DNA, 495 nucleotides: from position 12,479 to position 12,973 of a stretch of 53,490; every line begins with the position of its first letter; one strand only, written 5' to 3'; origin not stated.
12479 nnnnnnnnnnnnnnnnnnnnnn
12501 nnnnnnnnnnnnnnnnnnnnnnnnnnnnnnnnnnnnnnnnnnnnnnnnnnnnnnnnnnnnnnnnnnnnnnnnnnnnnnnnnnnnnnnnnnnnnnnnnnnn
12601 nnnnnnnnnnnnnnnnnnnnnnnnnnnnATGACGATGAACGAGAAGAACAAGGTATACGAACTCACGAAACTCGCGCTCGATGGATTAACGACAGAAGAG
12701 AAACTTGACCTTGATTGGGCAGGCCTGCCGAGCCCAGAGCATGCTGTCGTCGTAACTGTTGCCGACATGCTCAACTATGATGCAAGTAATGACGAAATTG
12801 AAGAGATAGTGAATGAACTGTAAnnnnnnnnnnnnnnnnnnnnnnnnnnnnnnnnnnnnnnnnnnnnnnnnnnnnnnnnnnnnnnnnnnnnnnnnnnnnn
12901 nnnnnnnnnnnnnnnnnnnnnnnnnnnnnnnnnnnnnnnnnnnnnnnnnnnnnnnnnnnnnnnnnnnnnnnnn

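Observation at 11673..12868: Perfect 35-bp inverted repeat bracketing a 1.1-kb three-gene cassette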

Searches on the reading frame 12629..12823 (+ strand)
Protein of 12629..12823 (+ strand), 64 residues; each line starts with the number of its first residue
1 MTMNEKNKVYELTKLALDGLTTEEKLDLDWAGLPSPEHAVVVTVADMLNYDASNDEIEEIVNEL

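Call 13: search_protein_families(library=phrogs, proteins=[window:12629-12823:+], max_evalue=0.01)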
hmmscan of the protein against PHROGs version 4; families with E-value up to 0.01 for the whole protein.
window:12629-12823:+ (64 aa): 0 families

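Call 14: search_protein_families(library=pfam, proteins=[window:12629-12823:+], max_evalue=0.01)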
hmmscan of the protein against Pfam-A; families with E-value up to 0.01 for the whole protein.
window:12629-12823:+ (64 aa): 0 families

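Call 20: find_encoding_contigs(protein=window:12629-12823:+, flank=6000, max_places=10)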
Protein window:12629-12823:+ (64 aa): 18 contigs read that carry it; 10 places shown.
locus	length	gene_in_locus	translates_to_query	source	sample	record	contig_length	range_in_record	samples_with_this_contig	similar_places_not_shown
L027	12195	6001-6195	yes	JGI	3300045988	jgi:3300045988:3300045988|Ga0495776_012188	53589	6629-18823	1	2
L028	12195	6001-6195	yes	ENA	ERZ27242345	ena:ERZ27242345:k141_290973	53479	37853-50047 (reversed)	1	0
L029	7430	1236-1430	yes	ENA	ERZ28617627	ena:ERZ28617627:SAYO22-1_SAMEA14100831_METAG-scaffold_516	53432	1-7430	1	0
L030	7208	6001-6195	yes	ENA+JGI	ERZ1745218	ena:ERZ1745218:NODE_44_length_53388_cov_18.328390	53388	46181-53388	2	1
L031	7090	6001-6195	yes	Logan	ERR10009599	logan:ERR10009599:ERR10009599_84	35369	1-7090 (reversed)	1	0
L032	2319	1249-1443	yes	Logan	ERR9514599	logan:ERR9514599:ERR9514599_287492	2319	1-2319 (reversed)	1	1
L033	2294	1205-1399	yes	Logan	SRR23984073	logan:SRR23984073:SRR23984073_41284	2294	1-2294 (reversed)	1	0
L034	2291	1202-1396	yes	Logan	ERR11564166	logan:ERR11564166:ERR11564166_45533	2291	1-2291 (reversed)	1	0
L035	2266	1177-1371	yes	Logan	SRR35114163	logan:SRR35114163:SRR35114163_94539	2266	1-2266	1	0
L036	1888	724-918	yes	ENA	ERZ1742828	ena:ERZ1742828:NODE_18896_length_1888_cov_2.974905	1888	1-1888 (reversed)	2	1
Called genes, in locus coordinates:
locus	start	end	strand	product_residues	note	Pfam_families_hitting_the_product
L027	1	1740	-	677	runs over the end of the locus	-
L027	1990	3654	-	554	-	PF03237:Terminase_6N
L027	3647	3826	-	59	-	-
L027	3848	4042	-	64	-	-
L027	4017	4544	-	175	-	-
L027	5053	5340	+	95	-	-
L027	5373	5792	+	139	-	-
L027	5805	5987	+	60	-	-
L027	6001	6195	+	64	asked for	-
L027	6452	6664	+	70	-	-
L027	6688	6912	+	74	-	-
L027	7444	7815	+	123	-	-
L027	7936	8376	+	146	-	-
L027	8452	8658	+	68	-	-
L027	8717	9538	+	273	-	-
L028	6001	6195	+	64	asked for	-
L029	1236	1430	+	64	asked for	-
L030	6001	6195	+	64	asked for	-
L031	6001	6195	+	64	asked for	-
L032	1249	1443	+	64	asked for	-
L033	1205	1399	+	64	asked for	-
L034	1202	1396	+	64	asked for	-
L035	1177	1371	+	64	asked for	-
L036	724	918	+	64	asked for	-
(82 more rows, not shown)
